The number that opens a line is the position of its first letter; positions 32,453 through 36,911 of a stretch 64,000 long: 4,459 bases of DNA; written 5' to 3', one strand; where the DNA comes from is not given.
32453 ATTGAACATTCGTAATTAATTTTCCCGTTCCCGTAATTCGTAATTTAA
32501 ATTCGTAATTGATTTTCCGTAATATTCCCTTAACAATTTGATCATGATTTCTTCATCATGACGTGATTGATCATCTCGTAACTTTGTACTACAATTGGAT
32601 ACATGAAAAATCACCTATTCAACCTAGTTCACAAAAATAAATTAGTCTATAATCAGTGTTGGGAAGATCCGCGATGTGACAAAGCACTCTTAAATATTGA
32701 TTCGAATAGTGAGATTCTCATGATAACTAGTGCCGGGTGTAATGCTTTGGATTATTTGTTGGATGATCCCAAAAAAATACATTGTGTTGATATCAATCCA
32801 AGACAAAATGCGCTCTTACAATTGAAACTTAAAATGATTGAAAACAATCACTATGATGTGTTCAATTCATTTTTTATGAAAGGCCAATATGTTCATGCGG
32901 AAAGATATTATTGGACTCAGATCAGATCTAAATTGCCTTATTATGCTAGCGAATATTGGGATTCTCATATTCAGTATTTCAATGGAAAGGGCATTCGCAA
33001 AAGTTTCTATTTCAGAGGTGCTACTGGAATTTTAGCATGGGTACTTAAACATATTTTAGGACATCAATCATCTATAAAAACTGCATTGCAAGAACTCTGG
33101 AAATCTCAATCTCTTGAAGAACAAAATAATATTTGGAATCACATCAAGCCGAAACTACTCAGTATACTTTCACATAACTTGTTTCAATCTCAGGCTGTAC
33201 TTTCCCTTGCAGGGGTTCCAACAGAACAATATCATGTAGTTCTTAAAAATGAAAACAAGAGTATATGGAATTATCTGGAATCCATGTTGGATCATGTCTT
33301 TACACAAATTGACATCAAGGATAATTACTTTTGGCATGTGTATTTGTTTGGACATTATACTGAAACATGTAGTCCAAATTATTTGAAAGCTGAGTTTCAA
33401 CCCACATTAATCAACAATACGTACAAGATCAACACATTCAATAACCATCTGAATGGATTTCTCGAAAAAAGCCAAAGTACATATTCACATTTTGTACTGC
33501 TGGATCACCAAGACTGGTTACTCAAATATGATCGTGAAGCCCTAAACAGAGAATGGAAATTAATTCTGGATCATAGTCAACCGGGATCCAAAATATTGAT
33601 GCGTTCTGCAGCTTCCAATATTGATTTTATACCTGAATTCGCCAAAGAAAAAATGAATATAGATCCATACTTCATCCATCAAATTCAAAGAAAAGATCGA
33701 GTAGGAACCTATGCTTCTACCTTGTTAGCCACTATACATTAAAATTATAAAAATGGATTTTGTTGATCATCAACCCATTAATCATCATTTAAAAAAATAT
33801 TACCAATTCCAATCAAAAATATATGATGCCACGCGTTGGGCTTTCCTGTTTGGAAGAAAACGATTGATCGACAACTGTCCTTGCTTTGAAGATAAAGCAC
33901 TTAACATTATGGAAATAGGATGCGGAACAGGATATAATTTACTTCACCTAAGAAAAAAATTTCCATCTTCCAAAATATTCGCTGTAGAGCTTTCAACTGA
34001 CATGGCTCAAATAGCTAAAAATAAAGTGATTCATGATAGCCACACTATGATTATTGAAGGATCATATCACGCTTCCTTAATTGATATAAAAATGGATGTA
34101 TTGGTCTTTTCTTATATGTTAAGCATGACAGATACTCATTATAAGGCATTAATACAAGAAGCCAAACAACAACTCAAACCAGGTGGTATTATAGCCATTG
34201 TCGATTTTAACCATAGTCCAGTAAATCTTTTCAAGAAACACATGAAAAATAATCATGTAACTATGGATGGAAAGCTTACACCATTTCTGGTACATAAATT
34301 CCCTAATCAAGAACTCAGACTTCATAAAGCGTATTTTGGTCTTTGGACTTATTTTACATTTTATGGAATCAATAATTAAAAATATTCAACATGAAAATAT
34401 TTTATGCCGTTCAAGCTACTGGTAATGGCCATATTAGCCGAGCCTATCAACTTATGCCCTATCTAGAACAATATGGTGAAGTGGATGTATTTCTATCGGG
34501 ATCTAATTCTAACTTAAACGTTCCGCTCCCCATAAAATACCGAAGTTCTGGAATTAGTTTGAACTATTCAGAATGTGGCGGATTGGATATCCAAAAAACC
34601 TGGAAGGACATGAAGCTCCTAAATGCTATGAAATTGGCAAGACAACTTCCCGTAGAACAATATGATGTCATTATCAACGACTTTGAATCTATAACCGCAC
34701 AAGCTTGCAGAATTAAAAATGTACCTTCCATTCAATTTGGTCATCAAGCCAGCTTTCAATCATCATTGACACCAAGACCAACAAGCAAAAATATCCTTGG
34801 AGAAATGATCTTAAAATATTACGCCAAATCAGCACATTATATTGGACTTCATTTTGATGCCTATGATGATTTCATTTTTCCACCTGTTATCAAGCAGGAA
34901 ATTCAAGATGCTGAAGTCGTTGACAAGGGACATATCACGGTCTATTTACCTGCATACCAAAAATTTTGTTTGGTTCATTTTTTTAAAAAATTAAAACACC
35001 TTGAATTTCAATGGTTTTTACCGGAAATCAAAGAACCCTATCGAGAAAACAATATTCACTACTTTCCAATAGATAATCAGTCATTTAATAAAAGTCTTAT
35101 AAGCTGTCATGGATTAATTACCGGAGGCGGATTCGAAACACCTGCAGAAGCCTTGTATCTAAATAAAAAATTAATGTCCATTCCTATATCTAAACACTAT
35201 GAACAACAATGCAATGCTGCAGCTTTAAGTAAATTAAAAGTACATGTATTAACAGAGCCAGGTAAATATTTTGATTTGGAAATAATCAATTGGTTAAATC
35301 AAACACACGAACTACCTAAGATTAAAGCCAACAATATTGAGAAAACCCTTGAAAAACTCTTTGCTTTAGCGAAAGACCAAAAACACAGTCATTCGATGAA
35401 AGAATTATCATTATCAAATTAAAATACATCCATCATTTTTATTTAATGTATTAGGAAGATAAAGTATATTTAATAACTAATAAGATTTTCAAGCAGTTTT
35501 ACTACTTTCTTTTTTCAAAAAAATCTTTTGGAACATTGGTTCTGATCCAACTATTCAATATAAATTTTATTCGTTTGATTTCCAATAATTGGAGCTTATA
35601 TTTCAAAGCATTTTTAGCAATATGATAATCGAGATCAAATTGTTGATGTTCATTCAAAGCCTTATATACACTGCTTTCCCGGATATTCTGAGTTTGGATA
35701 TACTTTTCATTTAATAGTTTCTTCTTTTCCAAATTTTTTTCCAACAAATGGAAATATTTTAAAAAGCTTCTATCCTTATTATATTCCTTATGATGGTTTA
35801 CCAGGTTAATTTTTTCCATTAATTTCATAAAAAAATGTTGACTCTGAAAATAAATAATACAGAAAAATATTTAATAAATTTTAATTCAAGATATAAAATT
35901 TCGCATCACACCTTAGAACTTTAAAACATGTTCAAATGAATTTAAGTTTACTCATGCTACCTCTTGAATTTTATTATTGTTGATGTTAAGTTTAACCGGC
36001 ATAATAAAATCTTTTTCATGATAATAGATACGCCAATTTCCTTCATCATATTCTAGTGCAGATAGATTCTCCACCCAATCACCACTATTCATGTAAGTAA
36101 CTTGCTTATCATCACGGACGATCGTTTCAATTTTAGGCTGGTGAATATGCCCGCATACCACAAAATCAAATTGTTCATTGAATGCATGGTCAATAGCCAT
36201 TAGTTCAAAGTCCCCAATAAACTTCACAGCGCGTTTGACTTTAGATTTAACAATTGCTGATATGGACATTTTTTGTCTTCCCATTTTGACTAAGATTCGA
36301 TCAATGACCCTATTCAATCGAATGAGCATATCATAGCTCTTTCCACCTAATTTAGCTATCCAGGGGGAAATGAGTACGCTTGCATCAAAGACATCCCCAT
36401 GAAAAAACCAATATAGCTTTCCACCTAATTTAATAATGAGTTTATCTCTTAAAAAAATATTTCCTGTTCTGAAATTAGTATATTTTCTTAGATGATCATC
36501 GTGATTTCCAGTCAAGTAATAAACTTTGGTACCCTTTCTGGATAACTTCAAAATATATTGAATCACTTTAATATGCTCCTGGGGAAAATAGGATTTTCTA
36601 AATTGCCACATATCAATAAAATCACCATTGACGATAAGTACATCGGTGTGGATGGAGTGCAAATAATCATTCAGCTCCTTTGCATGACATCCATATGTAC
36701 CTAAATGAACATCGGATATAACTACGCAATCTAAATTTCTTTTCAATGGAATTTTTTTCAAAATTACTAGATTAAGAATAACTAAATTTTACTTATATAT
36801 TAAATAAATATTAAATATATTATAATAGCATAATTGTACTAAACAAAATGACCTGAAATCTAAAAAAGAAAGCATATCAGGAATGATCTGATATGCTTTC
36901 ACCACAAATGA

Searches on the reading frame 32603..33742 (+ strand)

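Call 52: search_protein_families(library=pfam, proteins=[window:32603-33742:+], max_evalue=0.001)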
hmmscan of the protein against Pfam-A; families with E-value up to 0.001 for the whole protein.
window:32603-33742:+ (379 aa): 1 family
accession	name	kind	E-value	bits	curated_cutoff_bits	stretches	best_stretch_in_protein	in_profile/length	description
PF11899.13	DUF3419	-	3.8e-97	326.3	28.2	1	4-377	4-384/385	Protein of unknown function (DUF3419)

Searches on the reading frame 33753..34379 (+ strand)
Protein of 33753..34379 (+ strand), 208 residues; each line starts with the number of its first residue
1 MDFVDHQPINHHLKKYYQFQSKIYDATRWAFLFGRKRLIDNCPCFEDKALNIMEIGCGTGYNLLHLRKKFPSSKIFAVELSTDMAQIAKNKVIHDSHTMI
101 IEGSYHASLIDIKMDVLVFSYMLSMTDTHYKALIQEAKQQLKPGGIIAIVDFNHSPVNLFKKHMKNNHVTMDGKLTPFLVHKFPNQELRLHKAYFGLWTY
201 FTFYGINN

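Call 52: search_protein_families(library=pfam, proteins=[window:33753-34379:+], max_evalue=0.001)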
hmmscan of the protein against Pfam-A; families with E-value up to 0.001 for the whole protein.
window:33753-34379:+ (208 aa): 10 families
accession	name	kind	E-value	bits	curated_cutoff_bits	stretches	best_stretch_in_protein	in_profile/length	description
PF13489.12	Methyltransf_23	-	1.4e-13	51.4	27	1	46-165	20-124/164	Methyltransferase domain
PF13649.12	Methyltransf_25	-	2.1e-13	51.2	27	1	52-145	1-97/97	Methyltransferase domain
PF08241.18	Methyltransf_11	-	1.4e-12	48.5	21.2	1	54-149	2-95/95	Methyltransferase domain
PF13847.12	Methyltransf_31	-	5.5e-11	42.8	27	1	47-168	2-126/145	Methyltransferase domain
PF08242.18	Methyltransf_12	-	1.6e-10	42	30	1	53-147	1-98/98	Methyltransferase domain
PF01209.24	Ubie_methyltran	-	3.7e-07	30.2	20.1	1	39-164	39-166/233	ubiE/COQ5 methyltransferase family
PF05175.20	MTS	-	4.3e-07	30.2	23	1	48-167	31-157/170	Methyltransferase small domain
PF02390.23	Methyltransf_4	-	6.8e-06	26.1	24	1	51-92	4-45/173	Putative methyltransferase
PF00891.24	Methyltransf_2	-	6e-05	22.9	22.3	1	51-152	65-167/210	O-methyltransferase domain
PF01596.23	Methyltransf_3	-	0.00027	20.7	22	1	49-149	45-152/204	O-methyltransferase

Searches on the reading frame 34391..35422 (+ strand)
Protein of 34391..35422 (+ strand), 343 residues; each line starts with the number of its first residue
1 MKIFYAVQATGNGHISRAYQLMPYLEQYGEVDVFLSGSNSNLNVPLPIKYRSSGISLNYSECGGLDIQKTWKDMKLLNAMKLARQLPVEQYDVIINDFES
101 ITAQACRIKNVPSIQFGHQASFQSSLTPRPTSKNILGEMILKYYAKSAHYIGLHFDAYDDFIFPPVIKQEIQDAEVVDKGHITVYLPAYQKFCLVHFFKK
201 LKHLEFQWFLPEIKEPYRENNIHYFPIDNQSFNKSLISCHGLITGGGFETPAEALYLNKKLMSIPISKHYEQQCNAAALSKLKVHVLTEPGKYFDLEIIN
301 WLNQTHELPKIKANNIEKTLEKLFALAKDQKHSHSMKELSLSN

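Call 52: search_protein_families(library=pfam, proteins=[window:34391-35422:+], max_evalue=0.001)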
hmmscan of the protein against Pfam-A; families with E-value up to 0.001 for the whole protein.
window:34391-35422:+ (343 aa): 1 family
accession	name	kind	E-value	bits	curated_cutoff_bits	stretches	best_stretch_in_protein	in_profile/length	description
PF13528.12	Glyco_trans_1_3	-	3.1e-29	102.6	25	1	1-285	1-301/322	Glycosyl transferase family 1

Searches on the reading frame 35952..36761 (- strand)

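Call 52: search_protein_families(library=pfam, proteins=[window:35952-36761:-], max_evalue=0.001)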
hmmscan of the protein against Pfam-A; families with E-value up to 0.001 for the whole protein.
window:35952-36761:- (269 aa): 2 families
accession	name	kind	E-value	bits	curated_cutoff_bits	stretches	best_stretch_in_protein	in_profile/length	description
PF00149.33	Metallophos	-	1.1e-11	46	21.5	1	13-209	4-191/191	Calcineurin-like phosphoesterase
PF12850.12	Metallophos_2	-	2.9e-10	40.8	27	1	12-123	3-90/154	Calcineurin-like phosphoesterase superfamily domain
